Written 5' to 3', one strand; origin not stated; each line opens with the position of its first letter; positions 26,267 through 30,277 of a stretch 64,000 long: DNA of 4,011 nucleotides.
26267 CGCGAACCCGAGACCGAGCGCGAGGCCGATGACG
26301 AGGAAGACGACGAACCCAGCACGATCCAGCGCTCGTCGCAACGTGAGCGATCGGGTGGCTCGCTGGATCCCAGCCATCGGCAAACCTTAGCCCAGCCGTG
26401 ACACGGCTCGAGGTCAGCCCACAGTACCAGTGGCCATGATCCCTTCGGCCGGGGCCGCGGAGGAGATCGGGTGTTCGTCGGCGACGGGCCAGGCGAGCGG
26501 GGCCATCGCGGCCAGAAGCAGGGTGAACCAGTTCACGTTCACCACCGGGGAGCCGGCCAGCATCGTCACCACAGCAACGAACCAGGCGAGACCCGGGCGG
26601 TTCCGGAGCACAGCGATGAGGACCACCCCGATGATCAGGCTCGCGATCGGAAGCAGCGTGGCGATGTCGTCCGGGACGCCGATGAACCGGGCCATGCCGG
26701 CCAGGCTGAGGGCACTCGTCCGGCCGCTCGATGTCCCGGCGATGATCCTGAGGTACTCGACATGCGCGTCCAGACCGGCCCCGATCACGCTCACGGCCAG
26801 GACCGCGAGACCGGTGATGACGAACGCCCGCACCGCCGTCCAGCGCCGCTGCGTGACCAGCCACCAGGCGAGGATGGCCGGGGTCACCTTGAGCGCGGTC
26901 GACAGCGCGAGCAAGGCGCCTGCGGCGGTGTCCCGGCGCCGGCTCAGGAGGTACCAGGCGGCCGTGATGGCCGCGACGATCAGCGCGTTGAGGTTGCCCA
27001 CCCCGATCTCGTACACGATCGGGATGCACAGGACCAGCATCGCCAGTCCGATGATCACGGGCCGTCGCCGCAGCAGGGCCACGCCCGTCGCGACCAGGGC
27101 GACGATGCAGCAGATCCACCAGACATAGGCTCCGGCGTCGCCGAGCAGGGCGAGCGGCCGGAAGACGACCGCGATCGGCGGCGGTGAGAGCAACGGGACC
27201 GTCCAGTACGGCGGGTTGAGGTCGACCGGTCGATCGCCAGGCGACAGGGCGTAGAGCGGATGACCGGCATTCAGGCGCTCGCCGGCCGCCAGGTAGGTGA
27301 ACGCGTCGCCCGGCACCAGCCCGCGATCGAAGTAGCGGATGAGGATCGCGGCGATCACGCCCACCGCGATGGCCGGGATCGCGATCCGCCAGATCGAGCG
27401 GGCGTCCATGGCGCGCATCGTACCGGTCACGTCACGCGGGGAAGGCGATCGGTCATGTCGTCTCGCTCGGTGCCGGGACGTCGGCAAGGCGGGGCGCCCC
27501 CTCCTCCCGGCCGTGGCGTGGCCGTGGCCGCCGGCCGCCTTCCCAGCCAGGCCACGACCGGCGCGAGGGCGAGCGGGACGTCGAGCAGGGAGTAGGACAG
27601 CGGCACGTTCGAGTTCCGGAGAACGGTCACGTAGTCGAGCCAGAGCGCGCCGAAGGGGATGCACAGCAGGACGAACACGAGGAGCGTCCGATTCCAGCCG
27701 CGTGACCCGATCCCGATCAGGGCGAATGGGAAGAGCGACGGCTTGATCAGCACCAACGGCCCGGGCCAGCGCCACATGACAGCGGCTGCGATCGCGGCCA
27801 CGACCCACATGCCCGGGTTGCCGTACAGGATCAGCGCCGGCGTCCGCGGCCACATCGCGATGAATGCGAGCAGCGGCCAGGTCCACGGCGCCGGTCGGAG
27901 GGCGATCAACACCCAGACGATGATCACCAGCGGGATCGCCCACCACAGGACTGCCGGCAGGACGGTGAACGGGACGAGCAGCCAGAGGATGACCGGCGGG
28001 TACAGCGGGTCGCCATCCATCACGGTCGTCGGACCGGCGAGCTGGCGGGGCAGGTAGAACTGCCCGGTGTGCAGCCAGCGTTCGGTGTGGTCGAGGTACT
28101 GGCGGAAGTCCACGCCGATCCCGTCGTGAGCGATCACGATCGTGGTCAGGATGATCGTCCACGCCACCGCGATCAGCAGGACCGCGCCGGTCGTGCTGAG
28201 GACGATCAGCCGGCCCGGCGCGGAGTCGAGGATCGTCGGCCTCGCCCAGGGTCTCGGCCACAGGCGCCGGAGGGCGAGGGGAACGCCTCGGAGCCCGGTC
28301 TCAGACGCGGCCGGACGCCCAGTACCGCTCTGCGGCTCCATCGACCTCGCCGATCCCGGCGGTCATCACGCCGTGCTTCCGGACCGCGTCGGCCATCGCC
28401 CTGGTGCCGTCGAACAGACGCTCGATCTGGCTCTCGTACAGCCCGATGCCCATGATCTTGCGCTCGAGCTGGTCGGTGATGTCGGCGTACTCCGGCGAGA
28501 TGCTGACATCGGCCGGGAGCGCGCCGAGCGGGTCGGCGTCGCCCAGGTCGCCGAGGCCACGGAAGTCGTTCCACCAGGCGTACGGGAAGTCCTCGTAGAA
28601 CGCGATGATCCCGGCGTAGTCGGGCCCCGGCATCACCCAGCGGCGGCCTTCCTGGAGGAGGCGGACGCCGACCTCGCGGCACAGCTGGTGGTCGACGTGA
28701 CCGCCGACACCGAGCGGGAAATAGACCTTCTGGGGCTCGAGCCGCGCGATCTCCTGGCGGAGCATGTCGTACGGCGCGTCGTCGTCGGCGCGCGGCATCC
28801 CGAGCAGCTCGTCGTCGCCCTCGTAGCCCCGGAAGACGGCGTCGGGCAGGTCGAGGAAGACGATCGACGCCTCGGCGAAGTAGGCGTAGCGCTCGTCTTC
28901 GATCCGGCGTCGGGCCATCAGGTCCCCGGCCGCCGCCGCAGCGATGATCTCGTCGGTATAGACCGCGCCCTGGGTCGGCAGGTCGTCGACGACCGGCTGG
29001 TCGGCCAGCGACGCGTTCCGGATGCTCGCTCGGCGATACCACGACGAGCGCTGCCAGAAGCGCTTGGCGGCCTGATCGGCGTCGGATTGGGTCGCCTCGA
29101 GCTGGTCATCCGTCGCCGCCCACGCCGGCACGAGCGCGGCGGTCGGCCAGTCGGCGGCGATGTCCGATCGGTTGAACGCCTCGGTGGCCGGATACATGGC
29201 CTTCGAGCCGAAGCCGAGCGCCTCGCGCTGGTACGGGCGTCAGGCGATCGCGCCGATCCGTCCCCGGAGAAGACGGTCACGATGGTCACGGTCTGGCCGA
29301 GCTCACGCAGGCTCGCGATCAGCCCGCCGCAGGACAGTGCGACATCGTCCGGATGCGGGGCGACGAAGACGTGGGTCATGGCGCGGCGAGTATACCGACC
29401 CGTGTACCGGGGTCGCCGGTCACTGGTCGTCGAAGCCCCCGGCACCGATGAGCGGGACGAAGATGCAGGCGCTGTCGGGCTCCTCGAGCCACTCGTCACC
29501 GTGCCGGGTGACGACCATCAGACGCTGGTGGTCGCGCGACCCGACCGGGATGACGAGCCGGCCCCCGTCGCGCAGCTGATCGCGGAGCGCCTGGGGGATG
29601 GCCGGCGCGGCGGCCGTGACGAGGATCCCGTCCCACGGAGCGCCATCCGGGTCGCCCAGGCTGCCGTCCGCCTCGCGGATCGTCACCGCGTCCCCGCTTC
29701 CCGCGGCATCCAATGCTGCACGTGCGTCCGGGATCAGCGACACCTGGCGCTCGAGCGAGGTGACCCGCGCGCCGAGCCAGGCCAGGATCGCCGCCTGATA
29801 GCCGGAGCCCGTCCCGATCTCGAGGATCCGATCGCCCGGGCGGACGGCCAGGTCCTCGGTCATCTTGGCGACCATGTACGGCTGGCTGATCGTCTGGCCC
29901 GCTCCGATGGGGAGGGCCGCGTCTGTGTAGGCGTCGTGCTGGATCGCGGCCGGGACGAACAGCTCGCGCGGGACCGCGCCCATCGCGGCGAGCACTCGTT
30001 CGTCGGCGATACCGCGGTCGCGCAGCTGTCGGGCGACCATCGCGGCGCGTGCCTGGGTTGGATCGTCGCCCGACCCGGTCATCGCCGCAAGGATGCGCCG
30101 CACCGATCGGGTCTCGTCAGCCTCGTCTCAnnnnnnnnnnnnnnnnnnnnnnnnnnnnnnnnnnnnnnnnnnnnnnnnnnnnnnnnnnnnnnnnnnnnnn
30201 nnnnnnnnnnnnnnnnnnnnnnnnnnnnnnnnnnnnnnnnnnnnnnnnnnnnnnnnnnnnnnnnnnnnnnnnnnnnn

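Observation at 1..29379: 29-kb glycan-assembly supercluster: about 12 GT-C membrane glycosyltransferases fed by three polyprenyl-phosphate sugar synthases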

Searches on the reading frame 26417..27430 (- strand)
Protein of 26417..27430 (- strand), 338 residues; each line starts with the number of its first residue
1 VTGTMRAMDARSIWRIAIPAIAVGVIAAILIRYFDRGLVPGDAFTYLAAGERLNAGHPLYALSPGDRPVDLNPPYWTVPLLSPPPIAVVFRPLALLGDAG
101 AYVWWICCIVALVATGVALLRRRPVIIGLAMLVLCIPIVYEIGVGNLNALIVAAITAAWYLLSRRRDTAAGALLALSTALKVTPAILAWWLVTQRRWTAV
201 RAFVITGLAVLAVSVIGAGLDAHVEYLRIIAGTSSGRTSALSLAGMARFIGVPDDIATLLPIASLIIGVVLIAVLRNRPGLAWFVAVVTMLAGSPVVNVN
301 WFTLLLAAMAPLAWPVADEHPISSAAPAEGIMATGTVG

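Call 12: search_protein_families(library=pfam, max_evalue=0.01, proteins=[window:26417-27430:-])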
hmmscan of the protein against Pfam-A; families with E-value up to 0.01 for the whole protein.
seq(338 aa): 1 family
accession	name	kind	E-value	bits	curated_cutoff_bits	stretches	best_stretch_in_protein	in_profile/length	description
PF09594.16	GT87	-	1.9e-23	83.9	25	1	83-294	4-236/237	Glycosyltransferase family 87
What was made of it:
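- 26414..27418 (-): GT87_26414, a GT87 GT-C (cassette Y). Pfam GT87 1.9e-23 (call 12).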

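Call 55: search_solved_structures(query=A8, max_evalue=10, show_alignments=1)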
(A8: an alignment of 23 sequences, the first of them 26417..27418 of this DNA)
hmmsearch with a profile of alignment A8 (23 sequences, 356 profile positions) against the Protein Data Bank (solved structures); distinct sequences matched with E-value up to 10: 3.
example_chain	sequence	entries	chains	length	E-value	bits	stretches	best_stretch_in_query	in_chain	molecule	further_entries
9dm5_A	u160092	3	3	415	1.1e-21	80.6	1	5-331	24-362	Mannosyltransferase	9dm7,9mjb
23gx_B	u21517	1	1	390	0.011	18.2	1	16-223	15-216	GPI mannosyltransferase 1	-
23gf_B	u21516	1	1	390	0.084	15.2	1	17-222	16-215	GPI mannosyltransferase 1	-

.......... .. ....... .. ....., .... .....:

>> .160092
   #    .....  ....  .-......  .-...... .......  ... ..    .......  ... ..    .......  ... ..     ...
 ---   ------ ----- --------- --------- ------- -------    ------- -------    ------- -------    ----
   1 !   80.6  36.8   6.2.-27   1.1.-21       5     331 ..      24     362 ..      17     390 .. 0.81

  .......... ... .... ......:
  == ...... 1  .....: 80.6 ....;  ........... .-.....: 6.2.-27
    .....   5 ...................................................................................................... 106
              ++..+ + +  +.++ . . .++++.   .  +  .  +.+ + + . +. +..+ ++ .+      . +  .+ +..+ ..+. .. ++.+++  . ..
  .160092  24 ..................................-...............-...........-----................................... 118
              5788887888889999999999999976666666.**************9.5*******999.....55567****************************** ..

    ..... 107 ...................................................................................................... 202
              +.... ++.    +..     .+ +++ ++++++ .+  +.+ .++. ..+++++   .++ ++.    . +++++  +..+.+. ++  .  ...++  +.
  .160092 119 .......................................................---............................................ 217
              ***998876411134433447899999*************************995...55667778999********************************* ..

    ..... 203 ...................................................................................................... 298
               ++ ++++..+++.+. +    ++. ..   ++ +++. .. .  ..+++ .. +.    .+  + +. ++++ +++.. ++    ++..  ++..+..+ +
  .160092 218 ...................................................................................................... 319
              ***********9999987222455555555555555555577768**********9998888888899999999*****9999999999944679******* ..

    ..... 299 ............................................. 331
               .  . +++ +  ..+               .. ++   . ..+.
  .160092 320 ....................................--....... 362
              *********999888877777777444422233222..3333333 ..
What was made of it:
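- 26414..27418 (-): First sequence of profile A8, which hits PimE 9DM5 at 1.1e-21 (call 55).
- On GT87 (PimE family): Profile A8 (26414, 21605, 9366, plus 8019 and 3400 orthologues) hits 9DM5 at E=1.1e-21, profile positions 5-331 to chain residues 24-362 (call 55).
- Closest known: Eukaryotic GPI-anchor and ER-lumen N-glycan assembly. Same: PIG-M is the second-best solved relative of the GT87-like profile (call 55).
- GT87 group: the long-form profile hits solved PimE at E=1.1e-21 over its full length, with PIG-M second (call 55).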

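Call 82: search_protein_families(library=ncbifam, max_evalue=0.001, proteins=[window:26417-27418:-])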
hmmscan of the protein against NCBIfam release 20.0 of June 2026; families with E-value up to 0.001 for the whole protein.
window:26417-27418:- (334 aa): 1 family
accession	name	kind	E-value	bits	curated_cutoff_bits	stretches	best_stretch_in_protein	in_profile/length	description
NF009915.0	PRK13375.1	equivalog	1.2e-10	40.5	413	1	10-272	32-301/425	mannosyltransferase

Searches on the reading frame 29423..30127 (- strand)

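Call 12: search_protein_families(library=pfam, max_evalue=0.01, proteins=[window:29423-30127:-])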
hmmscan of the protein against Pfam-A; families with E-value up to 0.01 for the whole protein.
seq(235 aa): 5 families
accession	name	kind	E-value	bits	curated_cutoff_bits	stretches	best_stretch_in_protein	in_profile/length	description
PF01135.25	PCMT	-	4.7e-59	200.1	20.3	1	31-228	6-207/210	Protein-L-isoaspartate(D-aspartate) O-methyltransferase (PCMT)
PF00398.26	RrnaAD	-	0.00025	20.7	24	1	84-152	17-82/263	Ribosomal RNA adenine dimethylase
PF13649.12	Methyltransf_25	-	0.0019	19.3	27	1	101-178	1-78/97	Methyltransferase domain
PF08541.16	ACP_syn_III_C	-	0.003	18.1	26.6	0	78-115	49-86/90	3-Oxoacyl-[acyl-carrier-protein (ACP)] synthase III C terminal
PF08242.18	Methyltransf_12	-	0.0041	18.2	30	1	102-177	1-78/98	Methyltransferase domain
